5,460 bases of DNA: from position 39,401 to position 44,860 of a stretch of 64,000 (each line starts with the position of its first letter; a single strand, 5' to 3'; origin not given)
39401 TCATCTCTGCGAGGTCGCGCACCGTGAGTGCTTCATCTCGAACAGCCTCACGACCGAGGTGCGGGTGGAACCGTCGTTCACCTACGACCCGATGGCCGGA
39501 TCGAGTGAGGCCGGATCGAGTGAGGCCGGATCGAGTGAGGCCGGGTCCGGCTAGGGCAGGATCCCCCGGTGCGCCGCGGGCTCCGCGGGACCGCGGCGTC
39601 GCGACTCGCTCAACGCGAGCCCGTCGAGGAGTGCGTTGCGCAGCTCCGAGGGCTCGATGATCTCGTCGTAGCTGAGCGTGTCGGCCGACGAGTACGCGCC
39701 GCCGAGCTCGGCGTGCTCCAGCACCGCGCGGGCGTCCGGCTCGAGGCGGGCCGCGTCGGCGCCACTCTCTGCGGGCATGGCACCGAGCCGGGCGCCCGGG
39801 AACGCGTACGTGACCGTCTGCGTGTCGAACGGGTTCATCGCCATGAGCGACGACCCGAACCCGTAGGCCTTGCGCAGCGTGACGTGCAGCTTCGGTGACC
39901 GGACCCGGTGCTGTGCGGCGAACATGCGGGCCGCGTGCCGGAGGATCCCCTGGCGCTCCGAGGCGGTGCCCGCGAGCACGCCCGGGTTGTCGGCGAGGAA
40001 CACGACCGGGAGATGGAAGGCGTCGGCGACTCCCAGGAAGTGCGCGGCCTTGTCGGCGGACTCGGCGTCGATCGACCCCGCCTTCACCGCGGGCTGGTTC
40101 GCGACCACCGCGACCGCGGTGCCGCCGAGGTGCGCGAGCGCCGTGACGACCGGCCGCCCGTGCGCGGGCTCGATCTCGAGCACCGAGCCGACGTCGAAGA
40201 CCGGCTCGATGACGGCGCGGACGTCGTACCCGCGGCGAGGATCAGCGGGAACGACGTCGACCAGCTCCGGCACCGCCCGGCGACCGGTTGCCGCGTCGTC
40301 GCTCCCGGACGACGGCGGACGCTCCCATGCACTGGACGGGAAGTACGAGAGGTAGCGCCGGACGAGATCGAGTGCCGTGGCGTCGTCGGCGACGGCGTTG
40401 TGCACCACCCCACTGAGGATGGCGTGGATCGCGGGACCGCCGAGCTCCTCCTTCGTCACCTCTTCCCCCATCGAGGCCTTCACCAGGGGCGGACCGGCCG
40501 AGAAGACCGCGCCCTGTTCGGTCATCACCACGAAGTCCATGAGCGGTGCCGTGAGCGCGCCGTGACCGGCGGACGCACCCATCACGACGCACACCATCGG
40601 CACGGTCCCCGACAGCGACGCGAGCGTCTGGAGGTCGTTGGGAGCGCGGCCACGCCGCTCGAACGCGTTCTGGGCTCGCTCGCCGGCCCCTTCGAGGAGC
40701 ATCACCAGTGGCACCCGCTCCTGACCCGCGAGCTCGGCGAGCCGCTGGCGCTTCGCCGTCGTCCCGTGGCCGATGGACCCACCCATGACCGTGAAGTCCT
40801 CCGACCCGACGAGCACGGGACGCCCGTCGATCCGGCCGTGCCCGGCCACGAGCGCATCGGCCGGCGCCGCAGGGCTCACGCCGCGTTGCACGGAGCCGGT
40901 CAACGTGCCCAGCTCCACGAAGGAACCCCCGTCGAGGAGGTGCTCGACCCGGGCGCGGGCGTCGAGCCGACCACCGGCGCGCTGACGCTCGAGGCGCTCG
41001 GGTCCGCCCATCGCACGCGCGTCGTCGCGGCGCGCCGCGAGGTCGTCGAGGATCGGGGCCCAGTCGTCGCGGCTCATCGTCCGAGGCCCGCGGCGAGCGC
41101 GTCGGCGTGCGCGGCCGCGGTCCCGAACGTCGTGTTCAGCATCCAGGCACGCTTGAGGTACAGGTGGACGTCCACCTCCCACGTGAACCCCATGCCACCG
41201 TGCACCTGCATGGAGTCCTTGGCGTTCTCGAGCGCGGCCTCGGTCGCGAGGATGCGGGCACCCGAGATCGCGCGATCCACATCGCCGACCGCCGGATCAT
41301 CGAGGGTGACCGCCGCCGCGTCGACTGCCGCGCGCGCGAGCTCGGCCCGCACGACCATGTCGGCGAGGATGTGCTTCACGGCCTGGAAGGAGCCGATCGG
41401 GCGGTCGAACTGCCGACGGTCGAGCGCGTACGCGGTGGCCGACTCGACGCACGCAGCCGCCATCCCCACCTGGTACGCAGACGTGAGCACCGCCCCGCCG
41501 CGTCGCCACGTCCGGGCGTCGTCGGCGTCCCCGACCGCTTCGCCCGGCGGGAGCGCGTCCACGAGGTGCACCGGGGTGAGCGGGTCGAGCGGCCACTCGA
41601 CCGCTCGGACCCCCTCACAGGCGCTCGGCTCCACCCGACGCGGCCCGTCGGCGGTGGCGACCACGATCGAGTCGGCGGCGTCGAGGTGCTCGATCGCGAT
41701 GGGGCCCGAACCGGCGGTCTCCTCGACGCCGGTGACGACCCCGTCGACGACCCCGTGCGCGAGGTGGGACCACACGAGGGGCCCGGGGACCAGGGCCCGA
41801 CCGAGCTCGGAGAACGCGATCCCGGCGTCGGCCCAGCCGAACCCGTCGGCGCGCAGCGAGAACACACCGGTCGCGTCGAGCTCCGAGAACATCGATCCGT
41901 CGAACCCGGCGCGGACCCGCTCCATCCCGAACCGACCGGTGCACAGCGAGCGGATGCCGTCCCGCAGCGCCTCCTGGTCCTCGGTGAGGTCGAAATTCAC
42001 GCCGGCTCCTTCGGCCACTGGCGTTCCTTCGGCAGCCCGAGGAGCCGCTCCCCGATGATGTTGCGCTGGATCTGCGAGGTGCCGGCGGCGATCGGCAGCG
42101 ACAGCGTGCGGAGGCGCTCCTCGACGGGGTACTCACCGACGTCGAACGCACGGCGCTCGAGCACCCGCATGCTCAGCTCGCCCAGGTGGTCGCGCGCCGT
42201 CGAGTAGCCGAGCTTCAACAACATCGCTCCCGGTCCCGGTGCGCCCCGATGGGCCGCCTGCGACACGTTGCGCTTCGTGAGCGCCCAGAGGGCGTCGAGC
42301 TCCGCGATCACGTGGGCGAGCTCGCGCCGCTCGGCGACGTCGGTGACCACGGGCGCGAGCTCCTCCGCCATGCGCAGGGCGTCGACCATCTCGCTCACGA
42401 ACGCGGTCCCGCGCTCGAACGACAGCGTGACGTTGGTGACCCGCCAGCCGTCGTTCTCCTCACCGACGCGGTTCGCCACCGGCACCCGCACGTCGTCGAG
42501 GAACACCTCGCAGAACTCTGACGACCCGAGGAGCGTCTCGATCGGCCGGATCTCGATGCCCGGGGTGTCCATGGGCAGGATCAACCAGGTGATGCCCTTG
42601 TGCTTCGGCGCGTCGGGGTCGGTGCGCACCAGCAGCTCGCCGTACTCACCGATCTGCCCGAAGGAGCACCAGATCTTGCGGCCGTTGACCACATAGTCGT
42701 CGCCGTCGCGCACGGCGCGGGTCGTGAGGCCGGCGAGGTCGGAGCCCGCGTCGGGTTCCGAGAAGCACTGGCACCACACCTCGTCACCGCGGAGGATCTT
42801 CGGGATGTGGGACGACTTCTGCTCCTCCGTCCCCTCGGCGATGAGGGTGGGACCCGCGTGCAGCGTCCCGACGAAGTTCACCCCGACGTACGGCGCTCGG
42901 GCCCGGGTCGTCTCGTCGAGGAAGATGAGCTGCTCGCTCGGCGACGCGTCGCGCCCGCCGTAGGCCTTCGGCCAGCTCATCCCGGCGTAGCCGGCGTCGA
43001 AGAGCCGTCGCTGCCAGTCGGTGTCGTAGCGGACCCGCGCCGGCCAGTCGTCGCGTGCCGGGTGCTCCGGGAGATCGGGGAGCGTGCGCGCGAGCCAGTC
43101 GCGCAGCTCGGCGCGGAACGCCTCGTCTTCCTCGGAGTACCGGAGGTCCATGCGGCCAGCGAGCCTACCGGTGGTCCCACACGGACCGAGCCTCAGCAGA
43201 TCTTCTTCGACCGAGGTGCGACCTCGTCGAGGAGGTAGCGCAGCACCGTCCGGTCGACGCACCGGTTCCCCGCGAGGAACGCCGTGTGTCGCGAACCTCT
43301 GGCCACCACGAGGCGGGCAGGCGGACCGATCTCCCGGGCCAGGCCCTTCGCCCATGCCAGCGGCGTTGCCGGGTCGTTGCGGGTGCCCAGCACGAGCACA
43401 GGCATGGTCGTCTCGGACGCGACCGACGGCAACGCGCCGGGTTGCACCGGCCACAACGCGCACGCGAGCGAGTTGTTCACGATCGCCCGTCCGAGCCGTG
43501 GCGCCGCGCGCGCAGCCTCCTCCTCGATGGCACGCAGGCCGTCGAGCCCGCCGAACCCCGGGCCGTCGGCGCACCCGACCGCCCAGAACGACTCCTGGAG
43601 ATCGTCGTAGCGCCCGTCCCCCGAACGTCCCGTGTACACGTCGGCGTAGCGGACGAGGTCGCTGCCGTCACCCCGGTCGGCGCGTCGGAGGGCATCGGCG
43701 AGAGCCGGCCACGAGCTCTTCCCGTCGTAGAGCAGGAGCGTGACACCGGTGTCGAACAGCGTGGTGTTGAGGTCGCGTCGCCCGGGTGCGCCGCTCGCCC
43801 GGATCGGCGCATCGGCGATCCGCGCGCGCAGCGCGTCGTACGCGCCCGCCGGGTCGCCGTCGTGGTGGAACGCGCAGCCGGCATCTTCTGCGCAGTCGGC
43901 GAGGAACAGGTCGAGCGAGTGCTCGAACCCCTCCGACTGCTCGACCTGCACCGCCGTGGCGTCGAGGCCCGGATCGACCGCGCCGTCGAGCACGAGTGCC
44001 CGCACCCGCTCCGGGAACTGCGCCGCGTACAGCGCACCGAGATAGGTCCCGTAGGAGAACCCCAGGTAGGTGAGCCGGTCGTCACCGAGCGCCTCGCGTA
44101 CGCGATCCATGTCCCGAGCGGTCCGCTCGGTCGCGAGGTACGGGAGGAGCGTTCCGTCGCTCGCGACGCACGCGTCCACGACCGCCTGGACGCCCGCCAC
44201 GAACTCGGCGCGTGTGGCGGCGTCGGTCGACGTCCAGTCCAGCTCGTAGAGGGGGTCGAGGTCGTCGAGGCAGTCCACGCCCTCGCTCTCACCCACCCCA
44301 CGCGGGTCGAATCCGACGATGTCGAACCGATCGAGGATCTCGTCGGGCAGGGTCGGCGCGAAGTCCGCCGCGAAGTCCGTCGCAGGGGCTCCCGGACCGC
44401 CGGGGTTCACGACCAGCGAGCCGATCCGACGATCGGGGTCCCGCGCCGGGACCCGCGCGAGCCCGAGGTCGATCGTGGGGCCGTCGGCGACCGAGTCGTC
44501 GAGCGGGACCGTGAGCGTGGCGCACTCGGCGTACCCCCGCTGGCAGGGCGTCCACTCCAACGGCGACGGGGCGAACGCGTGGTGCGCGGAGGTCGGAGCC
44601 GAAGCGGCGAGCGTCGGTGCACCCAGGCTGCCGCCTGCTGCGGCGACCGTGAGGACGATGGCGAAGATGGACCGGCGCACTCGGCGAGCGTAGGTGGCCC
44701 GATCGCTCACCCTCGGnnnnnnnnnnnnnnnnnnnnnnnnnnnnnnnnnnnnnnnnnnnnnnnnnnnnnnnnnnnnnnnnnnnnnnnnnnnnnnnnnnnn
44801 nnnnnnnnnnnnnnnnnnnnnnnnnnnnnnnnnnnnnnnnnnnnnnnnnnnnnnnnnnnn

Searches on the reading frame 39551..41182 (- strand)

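Call 17: search_protein_families(library=pfam, proteins=[window:39551-41182:-], max_evalue=0.001)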
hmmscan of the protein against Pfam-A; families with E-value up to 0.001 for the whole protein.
window:39551-41182:- (543 aa): 2 families
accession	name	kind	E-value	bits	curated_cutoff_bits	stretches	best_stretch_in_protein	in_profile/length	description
PF01039.27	Carboxyl_trans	-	1.1e-99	334.7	22.3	1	67-530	2-483/493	Carboxyl transferase domain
PF03255.19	ACCA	-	2e-12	47.3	23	2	143-229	134-220/310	Acetyl co-enzyme A carboxylase carboxyltransferase-like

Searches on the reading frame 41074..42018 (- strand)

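Call 17: search_protein_families(library=pfam, proteins=[window:41074-42018:-], max_evalue=0.001)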
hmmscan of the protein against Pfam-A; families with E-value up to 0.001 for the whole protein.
window:41074-42018:- (314 aa): 1 family
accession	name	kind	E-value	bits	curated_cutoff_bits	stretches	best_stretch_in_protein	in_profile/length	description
PF00441.29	Acyl-CoA_dh_1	-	5.9e-25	88.6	22.4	1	177-312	16-149/150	Acyl-CoA dehydrogenase, C-terminal domain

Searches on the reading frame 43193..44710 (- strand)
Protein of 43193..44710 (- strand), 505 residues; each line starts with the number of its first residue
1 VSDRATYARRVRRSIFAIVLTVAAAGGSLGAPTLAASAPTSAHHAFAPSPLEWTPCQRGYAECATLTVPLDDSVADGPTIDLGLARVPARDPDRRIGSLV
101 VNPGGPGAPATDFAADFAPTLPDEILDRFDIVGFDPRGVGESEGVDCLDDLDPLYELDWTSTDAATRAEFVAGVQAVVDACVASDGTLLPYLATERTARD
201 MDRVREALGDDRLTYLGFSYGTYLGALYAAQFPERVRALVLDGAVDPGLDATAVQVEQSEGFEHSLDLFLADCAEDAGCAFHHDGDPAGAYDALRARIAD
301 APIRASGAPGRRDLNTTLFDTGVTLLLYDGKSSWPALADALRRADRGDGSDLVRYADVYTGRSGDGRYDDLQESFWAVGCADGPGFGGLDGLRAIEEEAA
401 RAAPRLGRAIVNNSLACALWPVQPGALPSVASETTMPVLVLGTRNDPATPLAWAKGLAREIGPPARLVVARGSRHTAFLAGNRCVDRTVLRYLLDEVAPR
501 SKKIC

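Call 17: search_protein_families(library=pfam, proteins=[window:43193-44710:-], max_evalue=0.001)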
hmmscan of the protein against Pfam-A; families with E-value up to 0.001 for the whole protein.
window:43193-44710:- (505 aa): 3 families
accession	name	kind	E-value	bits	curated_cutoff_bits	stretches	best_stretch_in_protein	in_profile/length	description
PF00561.26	Abhydrolase_1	-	9.8e-27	94.6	25.8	1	99-280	3-138/245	alpha/beta hydrolase fold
PF08386.16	Abhydrolase_4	-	8.7e-22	77.6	21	1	406-505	4-103/103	TAP-like protein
PF12146.15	Hydrolase_4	-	0.00043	20.1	27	0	202-243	67-108/239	Serine aminopeptidase, S33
